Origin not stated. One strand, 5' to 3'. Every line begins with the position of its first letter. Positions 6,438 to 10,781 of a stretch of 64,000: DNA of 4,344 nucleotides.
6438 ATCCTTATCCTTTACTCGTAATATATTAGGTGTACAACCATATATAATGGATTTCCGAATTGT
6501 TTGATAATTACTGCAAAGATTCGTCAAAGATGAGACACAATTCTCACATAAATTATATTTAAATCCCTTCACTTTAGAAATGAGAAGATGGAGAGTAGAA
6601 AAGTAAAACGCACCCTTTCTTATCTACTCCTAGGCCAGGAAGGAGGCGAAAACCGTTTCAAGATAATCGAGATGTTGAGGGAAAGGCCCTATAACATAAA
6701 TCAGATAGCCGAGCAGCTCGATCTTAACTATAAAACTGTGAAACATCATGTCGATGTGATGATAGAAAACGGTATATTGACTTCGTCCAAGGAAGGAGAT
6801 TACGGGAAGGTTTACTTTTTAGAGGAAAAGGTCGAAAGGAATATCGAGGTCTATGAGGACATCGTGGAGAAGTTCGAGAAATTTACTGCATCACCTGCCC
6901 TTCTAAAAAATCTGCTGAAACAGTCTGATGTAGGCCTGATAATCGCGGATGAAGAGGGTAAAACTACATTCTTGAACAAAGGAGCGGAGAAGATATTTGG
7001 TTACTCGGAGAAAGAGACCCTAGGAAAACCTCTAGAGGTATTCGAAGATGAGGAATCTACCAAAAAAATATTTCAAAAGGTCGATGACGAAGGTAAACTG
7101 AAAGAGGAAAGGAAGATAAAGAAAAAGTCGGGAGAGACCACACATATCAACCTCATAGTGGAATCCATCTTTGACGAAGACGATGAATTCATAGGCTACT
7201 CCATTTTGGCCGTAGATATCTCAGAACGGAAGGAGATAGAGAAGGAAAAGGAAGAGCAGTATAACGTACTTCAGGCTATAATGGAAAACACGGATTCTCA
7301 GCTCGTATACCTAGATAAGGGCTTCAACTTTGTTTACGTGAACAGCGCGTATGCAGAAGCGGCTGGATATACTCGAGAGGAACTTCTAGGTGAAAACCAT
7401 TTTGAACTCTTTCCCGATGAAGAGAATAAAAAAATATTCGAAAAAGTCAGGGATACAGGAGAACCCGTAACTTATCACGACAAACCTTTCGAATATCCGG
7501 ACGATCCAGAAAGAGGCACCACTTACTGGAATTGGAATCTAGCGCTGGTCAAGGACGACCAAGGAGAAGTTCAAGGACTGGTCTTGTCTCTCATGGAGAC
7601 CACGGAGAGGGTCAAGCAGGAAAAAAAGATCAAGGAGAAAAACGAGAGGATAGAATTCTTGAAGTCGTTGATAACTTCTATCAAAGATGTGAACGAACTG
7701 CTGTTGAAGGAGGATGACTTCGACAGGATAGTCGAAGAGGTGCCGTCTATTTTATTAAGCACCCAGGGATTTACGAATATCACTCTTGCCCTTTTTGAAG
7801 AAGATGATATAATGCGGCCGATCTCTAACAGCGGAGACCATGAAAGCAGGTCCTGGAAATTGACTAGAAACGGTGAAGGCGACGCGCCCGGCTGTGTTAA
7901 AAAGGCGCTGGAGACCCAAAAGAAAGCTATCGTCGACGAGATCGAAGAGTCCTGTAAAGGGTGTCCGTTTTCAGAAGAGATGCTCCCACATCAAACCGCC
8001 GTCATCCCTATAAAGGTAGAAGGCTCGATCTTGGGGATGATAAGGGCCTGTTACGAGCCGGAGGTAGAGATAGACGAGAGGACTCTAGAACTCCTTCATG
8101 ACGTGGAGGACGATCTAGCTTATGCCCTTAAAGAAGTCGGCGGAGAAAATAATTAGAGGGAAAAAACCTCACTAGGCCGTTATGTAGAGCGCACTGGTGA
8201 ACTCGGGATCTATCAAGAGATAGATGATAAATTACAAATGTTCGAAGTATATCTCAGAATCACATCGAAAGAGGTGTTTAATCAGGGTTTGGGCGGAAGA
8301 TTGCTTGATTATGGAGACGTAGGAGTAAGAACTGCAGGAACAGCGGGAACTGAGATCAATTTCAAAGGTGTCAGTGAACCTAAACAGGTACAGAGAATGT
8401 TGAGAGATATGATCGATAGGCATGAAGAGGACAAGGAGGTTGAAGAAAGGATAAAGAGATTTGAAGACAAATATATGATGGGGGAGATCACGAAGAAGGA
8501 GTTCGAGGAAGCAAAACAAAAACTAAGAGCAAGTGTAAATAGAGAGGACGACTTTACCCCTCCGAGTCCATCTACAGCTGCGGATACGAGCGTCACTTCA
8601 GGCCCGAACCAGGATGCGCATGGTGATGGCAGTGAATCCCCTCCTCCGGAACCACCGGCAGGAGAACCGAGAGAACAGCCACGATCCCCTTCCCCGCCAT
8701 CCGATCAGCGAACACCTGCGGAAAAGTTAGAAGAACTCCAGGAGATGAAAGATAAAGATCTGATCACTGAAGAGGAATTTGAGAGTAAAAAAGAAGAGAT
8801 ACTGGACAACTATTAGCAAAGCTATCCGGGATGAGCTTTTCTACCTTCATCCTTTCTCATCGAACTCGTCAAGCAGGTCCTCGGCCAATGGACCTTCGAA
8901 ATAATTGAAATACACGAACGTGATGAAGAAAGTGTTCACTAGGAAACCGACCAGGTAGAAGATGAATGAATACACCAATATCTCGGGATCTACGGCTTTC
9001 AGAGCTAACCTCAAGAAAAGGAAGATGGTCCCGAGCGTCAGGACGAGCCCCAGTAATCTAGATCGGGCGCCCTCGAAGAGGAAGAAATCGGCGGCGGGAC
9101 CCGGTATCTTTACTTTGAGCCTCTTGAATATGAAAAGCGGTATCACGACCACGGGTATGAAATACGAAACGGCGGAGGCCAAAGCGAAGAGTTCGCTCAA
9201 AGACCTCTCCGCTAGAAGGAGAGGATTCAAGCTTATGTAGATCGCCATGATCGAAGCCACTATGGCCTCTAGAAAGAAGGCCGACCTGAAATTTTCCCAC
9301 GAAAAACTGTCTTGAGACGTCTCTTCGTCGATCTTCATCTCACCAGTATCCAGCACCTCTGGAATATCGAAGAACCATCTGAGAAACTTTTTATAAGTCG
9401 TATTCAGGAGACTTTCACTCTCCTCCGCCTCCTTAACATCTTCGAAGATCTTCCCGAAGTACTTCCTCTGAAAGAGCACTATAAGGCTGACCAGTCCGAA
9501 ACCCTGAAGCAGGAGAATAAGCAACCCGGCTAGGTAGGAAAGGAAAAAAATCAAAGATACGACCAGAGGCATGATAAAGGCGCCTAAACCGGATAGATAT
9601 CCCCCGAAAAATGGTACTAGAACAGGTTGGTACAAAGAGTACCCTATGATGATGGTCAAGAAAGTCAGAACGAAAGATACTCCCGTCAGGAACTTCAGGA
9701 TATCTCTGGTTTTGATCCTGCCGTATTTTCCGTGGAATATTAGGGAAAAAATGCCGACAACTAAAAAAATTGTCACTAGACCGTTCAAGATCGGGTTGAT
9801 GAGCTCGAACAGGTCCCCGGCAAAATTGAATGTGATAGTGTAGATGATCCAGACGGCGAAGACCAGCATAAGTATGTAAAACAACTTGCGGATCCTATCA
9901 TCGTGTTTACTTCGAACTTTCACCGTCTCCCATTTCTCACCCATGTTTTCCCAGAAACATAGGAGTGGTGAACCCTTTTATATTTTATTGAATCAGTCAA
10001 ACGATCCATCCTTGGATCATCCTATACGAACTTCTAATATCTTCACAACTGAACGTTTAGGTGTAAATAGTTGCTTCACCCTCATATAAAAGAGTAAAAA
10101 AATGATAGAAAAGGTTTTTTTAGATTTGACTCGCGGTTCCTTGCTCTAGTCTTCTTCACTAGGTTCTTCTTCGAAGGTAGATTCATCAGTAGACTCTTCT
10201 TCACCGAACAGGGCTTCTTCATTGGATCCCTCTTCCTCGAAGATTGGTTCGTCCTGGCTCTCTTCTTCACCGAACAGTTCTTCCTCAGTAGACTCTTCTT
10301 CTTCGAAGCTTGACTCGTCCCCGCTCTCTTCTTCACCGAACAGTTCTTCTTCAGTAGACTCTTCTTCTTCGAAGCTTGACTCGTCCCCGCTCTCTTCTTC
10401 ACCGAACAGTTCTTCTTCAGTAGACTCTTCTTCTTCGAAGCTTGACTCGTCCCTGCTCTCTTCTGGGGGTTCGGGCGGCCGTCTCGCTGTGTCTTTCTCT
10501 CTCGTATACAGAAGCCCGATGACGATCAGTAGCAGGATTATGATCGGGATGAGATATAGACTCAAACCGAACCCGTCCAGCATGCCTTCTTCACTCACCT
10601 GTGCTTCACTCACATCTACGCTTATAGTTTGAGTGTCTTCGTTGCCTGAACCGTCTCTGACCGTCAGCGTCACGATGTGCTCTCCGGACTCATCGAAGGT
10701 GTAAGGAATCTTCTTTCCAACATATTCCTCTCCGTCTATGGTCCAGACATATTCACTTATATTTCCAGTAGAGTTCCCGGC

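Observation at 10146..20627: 3493-aa S8-protease-headed giant surface protein with a TM anchor and a repetitive polyacidic cytoplasmic tail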

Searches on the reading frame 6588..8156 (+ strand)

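Call 15: search_protein_families(library=pfam, proteins=[window:6588-8156:+], max_evalue=0.001)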
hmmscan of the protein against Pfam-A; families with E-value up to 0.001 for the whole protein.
window:6588-8156:+ (522 aa): 12 families
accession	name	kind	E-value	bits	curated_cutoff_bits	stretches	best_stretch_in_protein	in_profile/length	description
PF13426.13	PAS_9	-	3.6e-24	85.4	27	2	115-213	2-103/103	PAS domain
PF00989.32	PAS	-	2.2e-23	82.8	22.6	2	106-208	3-110/113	PAS fold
PF08448.16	PAS_4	-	8.1e-23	81.2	23.1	2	236-342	5-109/110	PAS fold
PF13188.13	PAS_8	-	5.3e-13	48.8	21.8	2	105-156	2-54/65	PAS domain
PF08447.18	PAS_3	-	8.5e-10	39.2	25.6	0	127-201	2-82/89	PAS fold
PF01022.26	HTH_5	-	5.9e-08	32.9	22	1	21-65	2-46/47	Bacterial regulatory protein, arsR family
PF13596.12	PAS_10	-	1.3e-06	29.5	22.1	1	106-211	1-105/106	PAS domain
PF13185.12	GAF_2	-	1.6e-06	28.8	28.6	1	377-514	3-135/136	GAF domain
PF25212.1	HVO_A0114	-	1.9e-05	24.8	27.6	1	22-77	23-79/84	HVO_A0114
PF21476.4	PF0610-like_N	-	8.3e-05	23.2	33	1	23-55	3-35/50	PF0610-like, N-terminal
PF13412.12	HTH_24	-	0.00014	21.8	21.9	1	21-64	3-47/48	Winged helix-turn-helix DNA-binding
PF12840.13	HTH_20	-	0.00069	20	27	0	22-65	5-49/51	Helix-turn-helix domain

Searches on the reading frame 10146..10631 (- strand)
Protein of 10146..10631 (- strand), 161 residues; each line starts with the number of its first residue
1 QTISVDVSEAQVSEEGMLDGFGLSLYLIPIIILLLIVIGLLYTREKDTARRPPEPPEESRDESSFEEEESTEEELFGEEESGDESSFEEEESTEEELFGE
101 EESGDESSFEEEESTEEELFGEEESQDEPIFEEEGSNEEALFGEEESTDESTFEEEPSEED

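Call 14: search_protein_families(library=pfam, proteins=[window:10146-10610:-], max_evalue=1)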
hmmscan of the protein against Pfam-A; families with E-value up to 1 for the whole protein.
window:10146-10610:- (154 aa): 5 families
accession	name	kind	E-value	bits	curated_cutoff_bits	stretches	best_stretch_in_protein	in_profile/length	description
PF13634.11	Nucleoporin_FG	-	0.0024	19.1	32.2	1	68-143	2-81/90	Nucleoporin FG repeat region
PF22251.1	PFF1_TM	-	0.0054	16.7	32.3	1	19-133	104-217/300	Vacuolar membrane protease, transmembrane domain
PF24871.1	Piezo_TM1-24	-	0.024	13.5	28.8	1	17-111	286-378/682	Piezo TM1-24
PF05961.16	Chordopox_A13L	-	0.038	14.7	24.1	1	18-55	7-43/69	Chordopoxvirus A13L protein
PF11356.14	T2SSC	-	0.05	13.9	27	0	34-82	18-68/141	Type II secretion system protein C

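Call 37: find_homologous_proteins(query=window:10146-10631:-, max_evalue=1)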
Query window:10146-10631:-: 8000 candidates shared short words with the query, none scored E <= 1.
